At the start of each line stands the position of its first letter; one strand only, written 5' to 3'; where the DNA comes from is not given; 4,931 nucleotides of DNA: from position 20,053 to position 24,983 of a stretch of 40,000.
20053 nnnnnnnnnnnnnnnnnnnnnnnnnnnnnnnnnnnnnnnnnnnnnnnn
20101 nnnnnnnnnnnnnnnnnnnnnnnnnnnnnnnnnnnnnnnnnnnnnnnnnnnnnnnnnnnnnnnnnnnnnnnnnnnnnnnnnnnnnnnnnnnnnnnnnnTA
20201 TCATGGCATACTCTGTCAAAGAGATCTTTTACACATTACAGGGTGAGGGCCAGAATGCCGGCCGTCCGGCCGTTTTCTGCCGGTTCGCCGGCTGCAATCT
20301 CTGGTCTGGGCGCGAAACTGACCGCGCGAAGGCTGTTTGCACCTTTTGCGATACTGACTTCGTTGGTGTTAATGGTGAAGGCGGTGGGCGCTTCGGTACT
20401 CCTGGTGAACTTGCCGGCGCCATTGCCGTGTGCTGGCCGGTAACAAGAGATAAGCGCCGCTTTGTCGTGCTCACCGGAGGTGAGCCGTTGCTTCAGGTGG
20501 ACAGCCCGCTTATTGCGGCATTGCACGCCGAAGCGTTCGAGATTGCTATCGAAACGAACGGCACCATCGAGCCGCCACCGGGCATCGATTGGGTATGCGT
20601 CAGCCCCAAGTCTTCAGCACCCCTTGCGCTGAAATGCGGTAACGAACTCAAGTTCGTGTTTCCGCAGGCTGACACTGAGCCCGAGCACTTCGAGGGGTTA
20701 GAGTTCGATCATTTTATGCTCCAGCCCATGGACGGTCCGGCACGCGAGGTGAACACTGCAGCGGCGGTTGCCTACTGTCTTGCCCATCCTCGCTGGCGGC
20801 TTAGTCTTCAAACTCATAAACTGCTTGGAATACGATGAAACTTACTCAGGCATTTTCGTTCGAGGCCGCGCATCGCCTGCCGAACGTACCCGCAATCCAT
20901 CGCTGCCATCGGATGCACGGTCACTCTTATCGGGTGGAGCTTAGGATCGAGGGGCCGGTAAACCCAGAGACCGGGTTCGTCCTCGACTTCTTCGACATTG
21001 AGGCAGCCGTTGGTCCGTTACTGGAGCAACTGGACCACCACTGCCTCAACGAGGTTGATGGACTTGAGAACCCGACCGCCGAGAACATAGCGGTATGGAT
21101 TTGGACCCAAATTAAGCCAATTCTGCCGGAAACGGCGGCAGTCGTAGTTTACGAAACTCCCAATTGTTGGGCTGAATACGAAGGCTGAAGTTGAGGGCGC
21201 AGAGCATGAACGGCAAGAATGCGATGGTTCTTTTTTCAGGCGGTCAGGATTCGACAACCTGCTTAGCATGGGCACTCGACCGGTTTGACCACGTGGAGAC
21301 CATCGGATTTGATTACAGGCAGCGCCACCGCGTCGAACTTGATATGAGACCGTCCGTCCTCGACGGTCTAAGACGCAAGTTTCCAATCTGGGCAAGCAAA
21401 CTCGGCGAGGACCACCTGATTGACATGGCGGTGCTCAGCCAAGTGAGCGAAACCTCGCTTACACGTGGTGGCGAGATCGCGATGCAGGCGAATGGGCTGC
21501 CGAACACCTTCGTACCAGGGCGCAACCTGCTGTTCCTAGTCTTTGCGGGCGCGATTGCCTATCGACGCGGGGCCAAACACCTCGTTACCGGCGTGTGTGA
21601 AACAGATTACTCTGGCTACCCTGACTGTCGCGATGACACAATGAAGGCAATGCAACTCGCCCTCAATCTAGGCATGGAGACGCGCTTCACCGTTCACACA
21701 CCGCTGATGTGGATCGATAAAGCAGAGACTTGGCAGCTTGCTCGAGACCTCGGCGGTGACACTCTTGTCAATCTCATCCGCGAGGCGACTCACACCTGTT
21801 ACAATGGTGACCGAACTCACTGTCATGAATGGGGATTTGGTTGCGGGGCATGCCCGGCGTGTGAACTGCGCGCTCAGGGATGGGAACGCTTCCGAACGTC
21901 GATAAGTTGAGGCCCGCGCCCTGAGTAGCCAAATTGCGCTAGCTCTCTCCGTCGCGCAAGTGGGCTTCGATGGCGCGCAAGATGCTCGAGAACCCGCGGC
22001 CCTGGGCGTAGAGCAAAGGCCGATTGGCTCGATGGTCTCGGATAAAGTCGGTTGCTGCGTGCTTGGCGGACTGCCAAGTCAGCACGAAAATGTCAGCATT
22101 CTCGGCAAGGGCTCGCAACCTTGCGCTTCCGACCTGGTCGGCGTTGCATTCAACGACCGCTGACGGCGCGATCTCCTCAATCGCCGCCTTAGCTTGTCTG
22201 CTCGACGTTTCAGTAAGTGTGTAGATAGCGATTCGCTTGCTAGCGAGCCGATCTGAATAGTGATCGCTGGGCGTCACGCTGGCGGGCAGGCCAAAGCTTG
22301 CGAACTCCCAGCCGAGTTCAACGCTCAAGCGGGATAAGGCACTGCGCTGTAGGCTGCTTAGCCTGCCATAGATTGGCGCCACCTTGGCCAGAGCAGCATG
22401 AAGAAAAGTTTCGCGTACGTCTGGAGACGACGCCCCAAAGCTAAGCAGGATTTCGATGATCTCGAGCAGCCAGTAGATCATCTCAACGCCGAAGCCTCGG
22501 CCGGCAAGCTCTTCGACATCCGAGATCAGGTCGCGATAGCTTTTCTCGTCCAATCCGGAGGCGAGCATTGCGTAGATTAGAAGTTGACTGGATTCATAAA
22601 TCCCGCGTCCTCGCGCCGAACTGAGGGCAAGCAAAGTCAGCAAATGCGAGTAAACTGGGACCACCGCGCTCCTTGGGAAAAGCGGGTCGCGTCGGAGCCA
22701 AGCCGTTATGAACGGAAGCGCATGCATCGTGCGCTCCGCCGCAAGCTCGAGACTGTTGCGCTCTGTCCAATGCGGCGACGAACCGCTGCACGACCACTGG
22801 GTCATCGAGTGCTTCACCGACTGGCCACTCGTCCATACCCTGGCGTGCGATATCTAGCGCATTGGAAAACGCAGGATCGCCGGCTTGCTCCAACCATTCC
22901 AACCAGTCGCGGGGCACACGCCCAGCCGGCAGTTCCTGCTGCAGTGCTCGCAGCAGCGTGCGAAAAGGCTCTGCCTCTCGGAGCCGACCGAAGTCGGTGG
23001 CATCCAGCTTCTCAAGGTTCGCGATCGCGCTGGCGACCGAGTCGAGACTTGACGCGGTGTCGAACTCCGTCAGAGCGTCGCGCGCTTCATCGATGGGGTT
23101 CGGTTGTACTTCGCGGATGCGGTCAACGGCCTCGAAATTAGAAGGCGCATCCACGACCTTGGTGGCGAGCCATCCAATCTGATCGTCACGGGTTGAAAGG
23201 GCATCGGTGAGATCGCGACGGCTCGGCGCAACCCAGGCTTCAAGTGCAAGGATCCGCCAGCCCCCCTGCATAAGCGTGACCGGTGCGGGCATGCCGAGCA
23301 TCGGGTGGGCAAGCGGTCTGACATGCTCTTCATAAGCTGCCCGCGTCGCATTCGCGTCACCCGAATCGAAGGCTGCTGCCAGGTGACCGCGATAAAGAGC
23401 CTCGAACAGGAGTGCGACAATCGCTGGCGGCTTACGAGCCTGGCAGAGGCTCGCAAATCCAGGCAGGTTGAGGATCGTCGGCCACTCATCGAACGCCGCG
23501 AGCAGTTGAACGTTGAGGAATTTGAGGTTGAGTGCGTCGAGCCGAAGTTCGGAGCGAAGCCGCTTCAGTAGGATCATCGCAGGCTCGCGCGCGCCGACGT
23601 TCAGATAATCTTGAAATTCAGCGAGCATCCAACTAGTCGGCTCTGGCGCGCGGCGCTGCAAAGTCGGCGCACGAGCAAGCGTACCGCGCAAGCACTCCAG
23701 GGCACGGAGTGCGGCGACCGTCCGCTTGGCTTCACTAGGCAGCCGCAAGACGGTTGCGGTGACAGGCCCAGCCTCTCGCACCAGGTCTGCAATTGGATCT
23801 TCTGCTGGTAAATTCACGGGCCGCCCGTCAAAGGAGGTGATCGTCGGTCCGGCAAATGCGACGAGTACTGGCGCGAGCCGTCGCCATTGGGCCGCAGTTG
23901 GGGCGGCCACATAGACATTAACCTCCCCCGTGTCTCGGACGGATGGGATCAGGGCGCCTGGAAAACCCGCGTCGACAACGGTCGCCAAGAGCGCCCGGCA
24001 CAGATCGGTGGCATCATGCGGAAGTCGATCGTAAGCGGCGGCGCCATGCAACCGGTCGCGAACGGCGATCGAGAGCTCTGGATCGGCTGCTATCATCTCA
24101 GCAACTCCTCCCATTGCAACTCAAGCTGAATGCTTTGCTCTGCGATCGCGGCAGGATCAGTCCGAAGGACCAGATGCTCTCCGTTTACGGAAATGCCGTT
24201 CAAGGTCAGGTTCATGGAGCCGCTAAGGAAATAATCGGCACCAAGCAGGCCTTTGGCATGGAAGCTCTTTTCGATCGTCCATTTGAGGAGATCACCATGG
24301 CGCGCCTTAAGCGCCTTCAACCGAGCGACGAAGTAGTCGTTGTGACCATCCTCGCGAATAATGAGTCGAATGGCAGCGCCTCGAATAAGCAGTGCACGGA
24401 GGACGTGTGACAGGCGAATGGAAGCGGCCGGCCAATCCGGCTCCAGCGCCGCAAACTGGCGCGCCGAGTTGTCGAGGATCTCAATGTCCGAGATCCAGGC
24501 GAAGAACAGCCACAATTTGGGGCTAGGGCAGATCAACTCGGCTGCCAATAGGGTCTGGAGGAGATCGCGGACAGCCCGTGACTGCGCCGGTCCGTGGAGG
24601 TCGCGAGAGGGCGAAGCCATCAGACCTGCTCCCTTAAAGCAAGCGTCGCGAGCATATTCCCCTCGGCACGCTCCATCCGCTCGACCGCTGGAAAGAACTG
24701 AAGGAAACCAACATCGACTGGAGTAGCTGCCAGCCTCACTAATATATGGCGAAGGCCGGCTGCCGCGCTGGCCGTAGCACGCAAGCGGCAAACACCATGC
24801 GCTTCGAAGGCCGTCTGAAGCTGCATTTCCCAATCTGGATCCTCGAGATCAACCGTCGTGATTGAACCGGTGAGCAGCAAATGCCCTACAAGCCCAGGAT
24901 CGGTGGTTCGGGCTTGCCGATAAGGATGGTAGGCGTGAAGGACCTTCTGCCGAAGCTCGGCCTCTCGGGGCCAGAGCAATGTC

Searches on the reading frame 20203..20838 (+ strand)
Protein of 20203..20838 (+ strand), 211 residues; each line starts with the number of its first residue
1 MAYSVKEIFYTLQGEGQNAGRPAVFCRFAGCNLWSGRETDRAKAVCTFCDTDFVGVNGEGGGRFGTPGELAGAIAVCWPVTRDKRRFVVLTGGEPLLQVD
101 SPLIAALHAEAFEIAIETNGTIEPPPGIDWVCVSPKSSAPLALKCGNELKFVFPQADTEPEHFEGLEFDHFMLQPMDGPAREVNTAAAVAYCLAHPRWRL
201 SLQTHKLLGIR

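Call 7: search_protein_families(library=ncbifam, proteins=[window:20203-20838:+], max_evalue=0.001)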
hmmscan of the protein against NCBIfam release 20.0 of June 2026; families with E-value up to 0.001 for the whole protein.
window:20203-20838:+ (211 aa): 6 families
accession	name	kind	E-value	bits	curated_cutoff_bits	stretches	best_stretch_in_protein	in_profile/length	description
TIGR04508.1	queE_Cx14CxxC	equivalog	2.9e-103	344.1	240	1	3-211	1-208/208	7-carboxy-7-deazaguanine synthase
TIGR04322.1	rSAM_QueE_Ecoli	equivalog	2.1e-18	66.6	200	1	86-210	79-214/215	7-carboxy-7-deazaguanine synthase QueE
TIGR03963.1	rSAM_QueE_Clost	equivalog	1.4e-15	57.6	260.1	1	3-123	1-105/219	putative 7-carboxy-7-deazaguanine synthase QueE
TIGR04349.1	rSAM_QueE_gams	hypoth_equivalog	3.3e-15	56.3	300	1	5-123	3-101/210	7-carboxy-7-deazaguanine synthase QueE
TIGR03365.1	Bsubt_queE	equivalog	5.8e-11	42.4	206.1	1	4-137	4-128/238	7-carboxy-7-deazaguanine synthase QueE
TIGR02495.1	NrdG2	equivalog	0.00076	18.9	131.15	0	87-122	65-101/193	anaerobic ribonucleoside-triphosphate reductase activating protein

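Call 14: find_encoding_contigs(protein=window:20203-20838:+, flank=10000, max_places=10)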
Protein window:20203-20838:+ (211 aa): 2 contigs read that carry it; 2 places shown.
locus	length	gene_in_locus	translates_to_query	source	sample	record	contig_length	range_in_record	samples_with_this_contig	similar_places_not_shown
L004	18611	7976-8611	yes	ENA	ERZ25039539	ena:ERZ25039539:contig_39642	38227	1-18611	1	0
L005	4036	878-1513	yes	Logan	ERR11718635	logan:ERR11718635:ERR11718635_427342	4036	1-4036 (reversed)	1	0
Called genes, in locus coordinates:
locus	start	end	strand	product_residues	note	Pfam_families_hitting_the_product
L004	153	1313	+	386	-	PF13356:Arm-DNA-bind_3, PF22022:Phage_int_M, PF00589:Phage_integrase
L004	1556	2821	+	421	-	PF02661:Fic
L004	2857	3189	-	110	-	-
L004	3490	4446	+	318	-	PF21818:DUF6884 (faint)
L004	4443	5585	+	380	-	PF14072:DndB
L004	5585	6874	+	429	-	PF01702:TGT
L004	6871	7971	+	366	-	PF14072:DndB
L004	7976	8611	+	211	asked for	PF04055:Radical_SAM (weak)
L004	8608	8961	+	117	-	PF01242:PTPS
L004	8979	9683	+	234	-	PF06508:QueC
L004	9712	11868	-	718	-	PF28109:DpdD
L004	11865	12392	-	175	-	PF13091:PLDc_2 (weak)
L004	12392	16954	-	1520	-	PF00270:DEAD (weak), PF00271:Helicase_C (weak)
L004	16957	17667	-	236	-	-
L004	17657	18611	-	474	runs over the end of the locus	-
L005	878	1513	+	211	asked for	PF04055:Radical_SAM (weak)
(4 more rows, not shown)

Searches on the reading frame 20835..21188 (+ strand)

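Call 7: search_protein_families(library=ncbifam, proteins=[window:20835-21188:+], max_evalue=0.001)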
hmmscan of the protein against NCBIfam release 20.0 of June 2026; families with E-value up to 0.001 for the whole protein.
window:20835-21188:+ (117 aa): 3 families
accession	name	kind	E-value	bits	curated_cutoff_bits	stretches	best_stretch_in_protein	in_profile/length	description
TIGR00039.1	6PTHBS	subfamily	3.2e-30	105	125.5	1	1-115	2-119/124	6-pyruvoyl tetrahydropterin synthase/6-carboxytetrahydropterin synthase family protein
TIGR03367.1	queuosine_QueD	equivalog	2.7e-29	101.4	89.25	1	3-94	2-91/92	6-carboxytetrahydropterin synthase QueD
TIGR03112.1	6_pyr_pter_rel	hypoth_equivalog_domain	3.5e-05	24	69.35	1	23-101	18-94/113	6-pyruvoyl tetrahydropterin synthase-related domain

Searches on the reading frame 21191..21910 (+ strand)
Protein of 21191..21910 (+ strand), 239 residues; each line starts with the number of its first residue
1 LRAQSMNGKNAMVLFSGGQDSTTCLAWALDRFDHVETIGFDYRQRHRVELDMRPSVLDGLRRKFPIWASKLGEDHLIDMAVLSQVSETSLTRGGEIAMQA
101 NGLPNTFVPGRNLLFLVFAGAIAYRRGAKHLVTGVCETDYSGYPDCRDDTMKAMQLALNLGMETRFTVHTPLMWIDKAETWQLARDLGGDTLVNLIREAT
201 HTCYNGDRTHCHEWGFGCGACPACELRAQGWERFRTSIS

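Call 7: search_protein_families(library=ncbifam, proteins=[window:21191-21910:+], max_evalue=0.001)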
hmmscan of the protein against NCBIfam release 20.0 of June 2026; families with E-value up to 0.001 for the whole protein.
window:21191-21910:+ (239 aa): 2 families
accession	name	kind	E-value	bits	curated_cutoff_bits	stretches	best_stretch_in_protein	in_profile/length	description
NF008317.0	PRK11106.1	equivalog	2.4e-70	236.5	378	1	9-235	2-214/231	7-cyano-7-deazaguanine synthase QueC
TIGR00364.1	TIGR00364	equivalog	1.4e-61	207.6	150.3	1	11-227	1-201/201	7-cyano-7-deazaguanine synthase QueC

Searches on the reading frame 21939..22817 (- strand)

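Call 5: search_protein_families(library=ncbifam, proteins=[window:21939-22817:-], max_evalue=0.001)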
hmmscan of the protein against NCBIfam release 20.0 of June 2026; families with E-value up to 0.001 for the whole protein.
window:21939-22817:- (292 aa): 1 family
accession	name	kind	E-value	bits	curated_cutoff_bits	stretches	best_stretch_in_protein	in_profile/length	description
NF041061.1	DpdD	equivalog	1.6e-79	268.6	300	1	24-282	446-704/704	protein DpdD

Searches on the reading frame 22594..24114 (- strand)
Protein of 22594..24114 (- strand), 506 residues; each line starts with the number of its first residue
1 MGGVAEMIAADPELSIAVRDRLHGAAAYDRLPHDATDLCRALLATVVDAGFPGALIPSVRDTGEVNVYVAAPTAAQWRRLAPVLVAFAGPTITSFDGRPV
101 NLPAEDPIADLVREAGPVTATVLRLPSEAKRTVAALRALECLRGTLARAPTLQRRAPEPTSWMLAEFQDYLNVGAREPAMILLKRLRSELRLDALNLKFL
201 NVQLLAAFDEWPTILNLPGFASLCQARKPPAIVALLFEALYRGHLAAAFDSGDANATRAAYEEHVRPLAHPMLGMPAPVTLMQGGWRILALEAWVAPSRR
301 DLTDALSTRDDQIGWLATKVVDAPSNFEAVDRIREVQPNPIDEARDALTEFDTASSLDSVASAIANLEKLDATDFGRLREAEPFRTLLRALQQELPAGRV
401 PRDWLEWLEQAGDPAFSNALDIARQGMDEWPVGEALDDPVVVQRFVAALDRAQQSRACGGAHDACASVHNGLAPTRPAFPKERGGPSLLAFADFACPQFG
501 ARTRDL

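Call 5: search_protein_families(library=ncbifam, proteins=[window:22594-24114:-], max_evalue=0.001)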
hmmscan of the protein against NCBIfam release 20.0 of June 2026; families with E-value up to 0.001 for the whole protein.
window:22594-24114:- (506 aa): 1 family
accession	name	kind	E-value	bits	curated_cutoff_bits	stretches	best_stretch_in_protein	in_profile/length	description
NF041061.1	DpdD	equivalog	6.3e-77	260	300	1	30-454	18-446/704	protein DpdD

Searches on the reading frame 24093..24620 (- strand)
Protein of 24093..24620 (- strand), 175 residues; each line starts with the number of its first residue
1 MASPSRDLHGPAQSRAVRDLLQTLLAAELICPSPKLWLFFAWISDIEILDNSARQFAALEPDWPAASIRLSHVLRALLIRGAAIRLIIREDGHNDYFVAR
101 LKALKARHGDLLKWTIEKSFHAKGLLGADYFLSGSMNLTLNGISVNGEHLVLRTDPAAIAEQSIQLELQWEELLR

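Call 41: find_encoding_contigs(protein=window:24093-24620:-, flank=10000, max_places=10)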
Protein window:24093-24620:- (175 aa): no gene with exactly this product is on record in the collection.

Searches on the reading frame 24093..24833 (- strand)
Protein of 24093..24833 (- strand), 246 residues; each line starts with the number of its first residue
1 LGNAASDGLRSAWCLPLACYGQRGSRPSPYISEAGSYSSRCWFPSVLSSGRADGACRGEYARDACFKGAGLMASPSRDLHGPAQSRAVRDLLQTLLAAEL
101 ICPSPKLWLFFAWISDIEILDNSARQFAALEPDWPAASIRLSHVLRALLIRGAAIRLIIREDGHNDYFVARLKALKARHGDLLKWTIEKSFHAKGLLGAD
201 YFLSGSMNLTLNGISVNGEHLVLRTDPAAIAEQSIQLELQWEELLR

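Call 5: search_protein_families(library=ncbifam, proteins=[window:24093-24833:-], max_evalue=0.001)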
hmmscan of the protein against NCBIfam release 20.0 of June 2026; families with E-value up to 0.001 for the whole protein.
window:24093-24833:- (246 aa): 1 family
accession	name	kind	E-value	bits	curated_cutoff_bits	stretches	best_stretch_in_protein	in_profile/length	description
NF041068.1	DpdK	equivalog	1e-60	204.1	100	1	80-241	6-167/167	phospholipase D-like domain-containing protein DpdK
